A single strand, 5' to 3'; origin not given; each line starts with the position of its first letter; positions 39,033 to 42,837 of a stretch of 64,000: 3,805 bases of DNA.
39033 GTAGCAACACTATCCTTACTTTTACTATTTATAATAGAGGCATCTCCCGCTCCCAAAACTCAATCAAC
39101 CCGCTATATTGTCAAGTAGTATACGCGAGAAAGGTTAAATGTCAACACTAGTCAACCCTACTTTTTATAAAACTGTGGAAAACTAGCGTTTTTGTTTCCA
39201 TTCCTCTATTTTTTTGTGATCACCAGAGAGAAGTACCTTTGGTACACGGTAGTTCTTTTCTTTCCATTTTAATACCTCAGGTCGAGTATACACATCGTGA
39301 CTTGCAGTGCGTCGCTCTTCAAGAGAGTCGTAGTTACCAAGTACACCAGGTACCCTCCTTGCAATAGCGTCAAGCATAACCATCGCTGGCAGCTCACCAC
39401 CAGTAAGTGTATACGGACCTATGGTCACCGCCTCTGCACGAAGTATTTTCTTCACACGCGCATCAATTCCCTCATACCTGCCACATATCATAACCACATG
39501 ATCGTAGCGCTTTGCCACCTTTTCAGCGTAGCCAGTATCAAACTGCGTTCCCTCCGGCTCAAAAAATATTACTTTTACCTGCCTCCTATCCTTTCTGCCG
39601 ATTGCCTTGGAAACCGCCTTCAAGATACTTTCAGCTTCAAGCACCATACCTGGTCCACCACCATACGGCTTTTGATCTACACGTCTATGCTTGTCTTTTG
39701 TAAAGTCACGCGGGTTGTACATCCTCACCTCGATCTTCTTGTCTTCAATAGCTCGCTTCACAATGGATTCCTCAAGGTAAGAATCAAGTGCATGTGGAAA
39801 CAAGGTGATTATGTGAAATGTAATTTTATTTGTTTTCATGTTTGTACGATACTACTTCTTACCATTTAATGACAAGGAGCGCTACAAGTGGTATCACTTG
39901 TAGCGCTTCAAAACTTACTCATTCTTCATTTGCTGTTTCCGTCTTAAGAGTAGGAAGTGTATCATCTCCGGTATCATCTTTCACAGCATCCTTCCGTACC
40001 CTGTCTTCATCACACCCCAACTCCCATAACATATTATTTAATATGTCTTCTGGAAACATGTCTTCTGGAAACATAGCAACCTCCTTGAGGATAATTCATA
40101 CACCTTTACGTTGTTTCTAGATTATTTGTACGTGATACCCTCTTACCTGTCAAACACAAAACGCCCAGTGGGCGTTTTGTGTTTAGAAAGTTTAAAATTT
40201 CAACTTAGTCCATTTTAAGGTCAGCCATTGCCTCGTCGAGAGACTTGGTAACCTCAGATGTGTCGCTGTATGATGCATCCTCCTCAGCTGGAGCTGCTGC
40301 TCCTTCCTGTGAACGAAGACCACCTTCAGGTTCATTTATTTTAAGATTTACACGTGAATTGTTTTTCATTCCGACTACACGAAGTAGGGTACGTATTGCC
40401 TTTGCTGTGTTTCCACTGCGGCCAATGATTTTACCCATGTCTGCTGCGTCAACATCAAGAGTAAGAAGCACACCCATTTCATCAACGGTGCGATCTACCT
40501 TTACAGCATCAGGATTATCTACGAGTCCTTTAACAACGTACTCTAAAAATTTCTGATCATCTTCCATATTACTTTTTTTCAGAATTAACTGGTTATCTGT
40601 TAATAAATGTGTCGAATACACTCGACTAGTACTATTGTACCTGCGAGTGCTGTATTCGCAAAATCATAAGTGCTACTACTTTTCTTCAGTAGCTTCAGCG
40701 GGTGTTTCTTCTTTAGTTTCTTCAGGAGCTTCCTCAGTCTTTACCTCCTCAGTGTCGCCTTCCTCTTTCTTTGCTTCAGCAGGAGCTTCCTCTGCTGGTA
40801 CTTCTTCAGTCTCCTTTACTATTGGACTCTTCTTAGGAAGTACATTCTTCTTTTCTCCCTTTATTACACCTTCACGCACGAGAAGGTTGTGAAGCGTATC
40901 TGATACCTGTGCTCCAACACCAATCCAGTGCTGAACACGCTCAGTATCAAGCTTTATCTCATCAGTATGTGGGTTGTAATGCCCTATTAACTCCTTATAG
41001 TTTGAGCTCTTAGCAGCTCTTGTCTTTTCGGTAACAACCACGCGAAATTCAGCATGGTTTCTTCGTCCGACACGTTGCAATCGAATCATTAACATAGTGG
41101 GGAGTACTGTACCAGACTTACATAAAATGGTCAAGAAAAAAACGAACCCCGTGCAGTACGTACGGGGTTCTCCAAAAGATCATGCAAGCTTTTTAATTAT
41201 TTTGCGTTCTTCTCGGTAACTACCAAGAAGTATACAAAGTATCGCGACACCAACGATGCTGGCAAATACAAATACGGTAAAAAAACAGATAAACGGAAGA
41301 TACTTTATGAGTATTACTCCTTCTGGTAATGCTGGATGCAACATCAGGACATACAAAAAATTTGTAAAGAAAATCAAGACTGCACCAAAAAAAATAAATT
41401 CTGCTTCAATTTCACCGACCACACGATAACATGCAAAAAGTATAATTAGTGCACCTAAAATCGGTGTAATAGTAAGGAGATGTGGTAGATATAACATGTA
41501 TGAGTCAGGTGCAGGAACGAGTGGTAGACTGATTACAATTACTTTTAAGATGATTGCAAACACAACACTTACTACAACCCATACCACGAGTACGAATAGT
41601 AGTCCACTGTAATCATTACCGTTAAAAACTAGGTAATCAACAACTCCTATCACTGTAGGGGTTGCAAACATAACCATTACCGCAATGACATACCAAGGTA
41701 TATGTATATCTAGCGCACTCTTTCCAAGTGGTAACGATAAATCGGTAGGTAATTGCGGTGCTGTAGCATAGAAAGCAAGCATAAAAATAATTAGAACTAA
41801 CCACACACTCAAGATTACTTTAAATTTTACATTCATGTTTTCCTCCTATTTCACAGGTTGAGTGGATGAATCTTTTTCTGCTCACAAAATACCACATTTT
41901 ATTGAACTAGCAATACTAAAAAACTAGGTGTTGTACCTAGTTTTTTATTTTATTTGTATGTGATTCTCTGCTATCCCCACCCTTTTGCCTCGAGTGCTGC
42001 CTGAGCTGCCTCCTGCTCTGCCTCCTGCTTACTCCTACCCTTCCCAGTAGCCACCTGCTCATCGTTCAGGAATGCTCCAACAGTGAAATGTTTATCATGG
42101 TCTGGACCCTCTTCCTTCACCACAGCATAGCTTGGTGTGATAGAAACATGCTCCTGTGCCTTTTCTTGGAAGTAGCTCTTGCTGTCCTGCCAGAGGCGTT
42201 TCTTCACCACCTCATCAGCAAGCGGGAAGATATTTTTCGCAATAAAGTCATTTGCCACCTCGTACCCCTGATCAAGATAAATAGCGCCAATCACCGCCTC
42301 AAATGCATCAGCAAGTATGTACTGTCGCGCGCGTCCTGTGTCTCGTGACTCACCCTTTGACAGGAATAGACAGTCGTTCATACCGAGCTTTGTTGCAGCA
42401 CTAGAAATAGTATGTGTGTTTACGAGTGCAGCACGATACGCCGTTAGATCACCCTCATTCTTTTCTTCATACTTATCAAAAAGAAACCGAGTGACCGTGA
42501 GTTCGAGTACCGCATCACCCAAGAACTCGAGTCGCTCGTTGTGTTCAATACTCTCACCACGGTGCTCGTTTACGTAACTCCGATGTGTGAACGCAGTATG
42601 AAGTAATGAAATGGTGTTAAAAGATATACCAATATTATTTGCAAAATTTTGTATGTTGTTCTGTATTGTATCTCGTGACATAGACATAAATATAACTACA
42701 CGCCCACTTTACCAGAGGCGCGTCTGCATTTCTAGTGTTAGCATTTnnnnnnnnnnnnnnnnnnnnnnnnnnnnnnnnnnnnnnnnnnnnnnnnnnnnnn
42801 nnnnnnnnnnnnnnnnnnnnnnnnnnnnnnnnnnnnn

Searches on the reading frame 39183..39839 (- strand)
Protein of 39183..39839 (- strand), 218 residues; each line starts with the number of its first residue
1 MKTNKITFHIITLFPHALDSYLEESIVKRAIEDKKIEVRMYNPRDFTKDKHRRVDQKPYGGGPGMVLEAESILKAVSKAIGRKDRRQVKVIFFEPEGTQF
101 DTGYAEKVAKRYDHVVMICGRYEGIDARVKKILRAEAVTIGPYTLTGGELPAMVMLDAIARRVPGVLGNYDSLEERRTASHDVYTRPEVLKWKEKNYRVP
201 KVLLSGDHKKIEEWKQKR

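Call 77: search_protein_families(library=pfam, proteins=[window:39183-39839:-], max_evalue=0.0001)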
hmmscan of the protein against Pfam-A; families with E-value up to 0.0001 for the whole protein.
window:39183-39839:- (218 aa): 1 family
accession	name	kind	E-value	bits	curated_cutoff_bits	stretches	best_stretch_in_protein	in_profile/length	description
PF01746.26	tRNA_m1G_MT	-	1.7e-40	139.3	27.3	1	28-217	2-184/195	tRNA (Guanine-1)-methyltransferase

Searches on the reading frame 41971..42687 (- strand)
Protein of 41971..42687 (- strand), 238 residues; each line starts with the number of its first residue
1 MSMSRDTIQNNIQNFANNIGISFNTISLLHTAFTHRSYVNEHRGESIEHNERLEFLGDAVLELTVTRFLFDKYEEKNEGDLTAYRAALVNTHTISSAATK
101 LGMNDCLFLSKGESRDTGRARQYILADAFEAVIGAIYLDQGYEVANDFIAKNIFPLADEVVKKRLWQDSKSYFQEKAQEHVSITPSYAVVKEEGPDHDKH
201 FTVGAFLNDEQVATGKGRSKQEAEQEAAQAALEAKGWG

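Call 77: search_protein_families(library=pfam, proteins=[window:41971-42687:-], max_evalue=0.0001)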
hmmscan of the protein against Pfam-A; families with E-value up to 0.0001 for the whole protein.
window:41971-42687:- (238 aa): 4 families
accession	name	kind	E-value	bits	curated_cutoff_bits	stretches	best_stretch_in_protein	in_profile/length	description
PF14622.11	Ribonucleas_3_3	-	1e-40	139.3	35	1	27-155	3-126/128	Ribonuclease-III-like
PF00636.31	Ribonuclease_3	-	2.7e-26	92.7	27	1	51-141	1-102/102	Ribonuclease III domain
PF00035.32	dsrm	-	1.1e-14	55.2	23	1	170-233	2-64/66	Double-stranded RNA binding motif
PF22935.1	RM44_endonuclase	-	5.8e-10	39.8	27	1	12-136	6-139/139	Large ribosomal subunit protein mL44, endonuclease domain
